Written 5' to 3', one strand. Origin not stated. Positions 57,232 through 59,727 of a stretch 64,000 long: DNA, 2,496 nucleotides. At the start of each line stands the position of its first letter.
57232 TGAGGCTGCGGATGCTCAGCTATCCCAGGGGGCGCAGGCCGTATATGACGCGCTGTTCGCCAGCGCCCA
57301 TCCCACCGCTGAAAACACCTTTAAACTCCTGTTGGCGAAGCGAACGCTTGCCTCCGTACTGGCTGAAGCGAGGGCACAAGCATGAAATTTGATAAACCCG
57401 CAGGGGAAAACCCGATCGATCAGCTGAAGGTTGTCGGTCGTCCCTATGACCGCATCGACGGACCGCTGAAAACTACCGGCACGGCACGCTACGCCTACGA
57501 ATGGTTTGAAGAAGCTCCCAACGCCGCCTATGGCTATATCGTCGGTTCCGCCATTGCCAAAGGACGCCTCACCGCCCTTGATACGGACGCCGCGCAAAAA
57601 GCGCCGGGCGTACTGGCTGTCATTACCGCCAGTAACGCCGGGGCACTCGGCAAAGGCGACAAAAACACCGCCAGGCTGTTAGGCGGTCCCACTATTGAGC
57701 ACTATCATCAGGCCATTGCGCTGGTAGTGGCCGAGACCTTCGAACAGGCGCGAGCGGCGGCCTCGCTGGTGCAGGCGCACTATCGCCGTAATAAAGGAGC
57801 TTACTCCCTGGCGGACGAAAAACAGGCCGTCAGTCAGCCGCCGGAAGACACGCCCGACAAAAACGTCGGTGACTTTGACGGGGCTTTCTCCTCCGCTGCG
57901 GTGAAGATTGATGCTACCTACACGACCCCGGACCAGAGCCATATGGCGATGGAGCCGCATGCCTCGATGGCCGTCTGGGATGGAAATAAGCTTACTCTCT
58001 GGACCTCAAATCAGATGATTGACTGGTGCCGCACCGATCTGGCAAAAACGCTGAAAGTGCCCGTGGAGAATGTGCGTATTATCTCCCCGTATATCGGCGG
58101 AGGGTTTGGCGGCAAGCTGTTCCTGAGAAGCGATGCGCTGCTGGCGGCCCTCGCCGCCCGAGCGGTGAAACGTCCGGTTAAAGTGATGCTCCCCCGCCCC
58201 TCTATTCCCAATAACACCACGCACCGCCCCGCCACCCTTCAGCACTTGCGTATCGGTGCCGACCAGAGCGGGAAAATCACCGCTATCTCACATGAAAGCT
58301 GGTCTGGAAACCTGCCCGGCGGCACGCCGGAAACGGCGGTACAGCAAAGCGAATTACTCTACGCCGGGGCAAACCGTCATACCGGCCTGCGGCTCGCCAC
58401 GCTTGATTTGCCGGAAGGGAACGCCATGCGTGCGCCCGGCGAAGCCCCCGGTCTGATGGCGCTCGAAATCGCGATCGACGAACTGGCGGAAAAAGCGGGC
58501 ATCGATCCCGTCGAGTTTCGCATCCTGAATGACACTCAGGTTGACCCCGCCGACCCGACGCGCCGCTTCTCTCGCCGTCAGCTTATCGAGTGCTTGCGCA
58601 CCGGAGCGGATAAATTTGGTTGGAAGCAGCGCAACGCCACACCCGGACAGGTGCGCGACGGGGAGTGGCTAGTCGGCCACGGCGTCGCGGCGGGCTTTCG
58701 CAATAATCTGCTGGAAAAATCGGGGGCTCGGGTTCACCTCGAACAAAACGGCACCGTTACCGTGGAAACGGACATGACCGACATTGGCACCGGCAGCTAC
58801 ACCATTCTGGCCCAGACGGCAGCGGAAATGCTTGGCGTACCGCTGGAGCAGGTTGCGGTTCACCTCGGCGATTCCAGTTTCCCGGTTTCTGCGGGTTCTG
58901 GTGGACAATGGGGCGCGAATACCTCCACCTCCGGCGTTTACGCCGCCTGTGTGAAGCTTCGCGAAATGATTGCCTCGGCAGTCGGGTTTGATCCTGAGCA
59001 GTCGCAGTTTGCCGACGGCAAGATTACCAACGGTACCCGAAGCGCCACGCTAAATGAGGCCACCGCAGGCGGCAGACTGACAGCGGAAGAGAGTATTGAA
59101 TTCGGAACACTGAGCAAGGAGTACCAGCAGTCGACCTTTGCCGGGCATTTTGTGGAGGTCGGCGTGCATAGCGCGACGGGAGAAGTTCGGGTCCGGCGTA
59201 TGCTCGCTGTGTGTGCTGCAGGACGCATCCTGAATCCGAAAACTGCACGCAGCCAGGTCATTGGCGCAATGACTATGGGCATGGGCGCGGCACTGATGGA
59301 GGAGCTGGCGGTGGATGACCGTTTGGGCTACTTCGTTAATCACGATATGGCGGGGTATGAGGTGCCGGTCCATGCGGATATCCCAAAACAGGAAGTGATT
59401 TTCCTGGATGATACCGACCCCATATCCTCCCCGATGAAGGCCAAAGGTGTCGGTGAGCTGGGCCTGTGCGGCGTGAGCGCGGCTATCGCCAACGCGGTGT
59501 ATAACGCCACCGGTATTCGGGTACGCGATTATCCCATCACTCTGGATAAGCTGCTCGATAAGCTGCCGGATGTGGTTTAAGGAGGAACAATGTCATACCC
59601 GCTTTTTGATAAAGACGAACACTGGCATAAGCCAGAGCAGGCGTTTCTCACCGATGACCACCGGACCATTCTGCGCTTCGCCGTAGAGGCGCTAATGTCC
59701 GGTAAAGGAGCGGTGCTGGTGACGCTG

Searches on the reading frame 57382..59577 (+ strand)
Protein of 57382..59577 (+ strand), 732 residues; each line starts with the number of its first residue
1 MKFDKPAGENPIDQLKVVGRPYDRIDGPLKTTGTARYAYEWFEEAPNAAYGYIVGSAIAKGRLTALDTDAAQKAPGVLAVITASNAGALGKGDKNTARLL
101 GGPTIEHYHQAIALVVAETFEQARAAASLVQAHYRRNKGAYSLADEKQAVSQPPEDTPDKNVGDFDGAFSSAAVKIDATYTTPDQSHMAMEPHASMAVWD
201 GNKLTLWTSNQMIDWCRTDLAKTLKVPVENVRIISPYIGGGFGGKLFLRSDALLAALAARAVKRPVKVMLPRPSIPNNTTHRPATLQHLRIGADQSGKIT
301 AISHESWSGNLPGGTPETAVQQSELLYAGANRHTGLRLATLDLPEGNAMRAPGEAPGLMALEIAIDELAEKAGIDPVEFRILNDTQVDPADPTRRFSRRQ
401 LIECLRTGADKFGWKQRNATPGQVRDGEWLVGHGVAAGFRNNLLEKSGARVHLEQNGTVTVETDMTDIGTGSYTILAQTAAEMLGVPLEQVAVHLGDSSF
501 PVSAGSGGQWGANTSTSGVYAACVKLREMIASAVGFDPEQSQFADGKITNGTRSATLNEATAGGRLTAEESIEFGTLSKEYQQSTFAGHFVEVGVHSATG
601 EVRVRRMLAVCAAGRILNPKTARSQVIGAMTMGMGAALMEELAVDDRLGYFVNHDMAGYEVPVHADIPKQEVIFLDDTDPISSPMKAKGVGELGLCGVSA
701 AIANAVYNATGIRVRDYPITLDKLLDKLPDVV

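Call 39: find_encoding_contigs(protein=window:57382-59577:+, flank=2600, max_places=10)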
Protein window:57382-59577:+ (732 aa): 24 contigs read that carry it; 4 places shown.
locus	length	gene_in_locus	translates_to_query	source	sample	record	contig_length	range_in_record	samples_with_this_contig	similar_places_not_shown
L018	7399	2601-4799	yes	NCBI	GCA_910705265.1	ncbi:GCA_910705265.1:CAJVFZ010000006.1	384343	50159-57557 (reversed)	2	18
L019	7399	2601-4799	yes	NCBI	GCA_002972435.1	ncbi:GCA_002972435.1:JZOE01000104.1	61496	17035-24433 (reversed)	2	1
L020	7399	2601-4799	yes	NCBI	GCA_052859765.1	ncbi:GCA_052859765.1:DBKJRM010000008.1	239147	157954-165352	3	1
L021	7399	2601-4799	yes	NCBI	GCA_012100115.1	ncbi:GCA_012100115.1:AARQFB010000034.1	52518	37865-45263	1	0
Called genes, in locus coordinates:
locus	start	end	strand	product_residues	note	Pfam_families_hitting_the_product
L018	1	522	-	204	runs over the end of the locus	PF07274:DUF1440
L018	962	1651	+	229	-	PF00111:Fer2, PF13085:Fer2_3 (weak), PF01799:Fer2_2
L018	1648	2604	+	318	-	PF00941:FAD_binding_5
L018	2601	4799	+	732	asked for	PF01315:Ald_Xan_dh_C, PF02738:MoCoBD_1, PF20256:MoCoBD_2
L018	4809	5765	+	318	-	PF02625:XdhC_CoxI, PF13478:XdhC_C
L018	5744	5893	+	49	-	-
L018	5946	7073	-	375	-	PF07690:MFS_1, PF00083:Sugar_tr (faint), PF07690:MFS_1 (weak)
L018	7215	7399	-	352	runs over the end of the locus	PF12740:PETase (weak), PF12146:Hydrolase_4 (faint)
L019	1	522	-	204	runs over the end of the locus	PF07274:DUF1440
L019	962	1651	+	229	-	PF00111:Fer2, PF13085:Fer2_3 (weak), PF01799:Fer2_2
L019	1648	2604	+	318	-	PF00941:FAD_binding_5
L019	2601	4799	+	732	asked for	PF01315:Ald_Xan_dh_C, PF02738:MoCoBD_1, PF20256:MoCoBD_2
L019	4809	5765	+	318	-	PF02625:XdhC_CoxI, PF13478:XdhC_C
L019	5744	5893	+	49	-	-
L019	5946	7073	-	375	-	PF07690:MFS_1, PF00083:Sugar_tr (faint), PF07690:MFS_1 (weak)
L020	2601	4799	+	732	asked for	PF01315:Ald_Xan_dh_C, PF02738:MoCoBD_1, PF20256:MoCoBD_2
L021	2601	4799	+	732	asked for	PF01315:Ald_Xan_dh_C, PF02738:MoCoBD_1, PF20256:MoCoBD_2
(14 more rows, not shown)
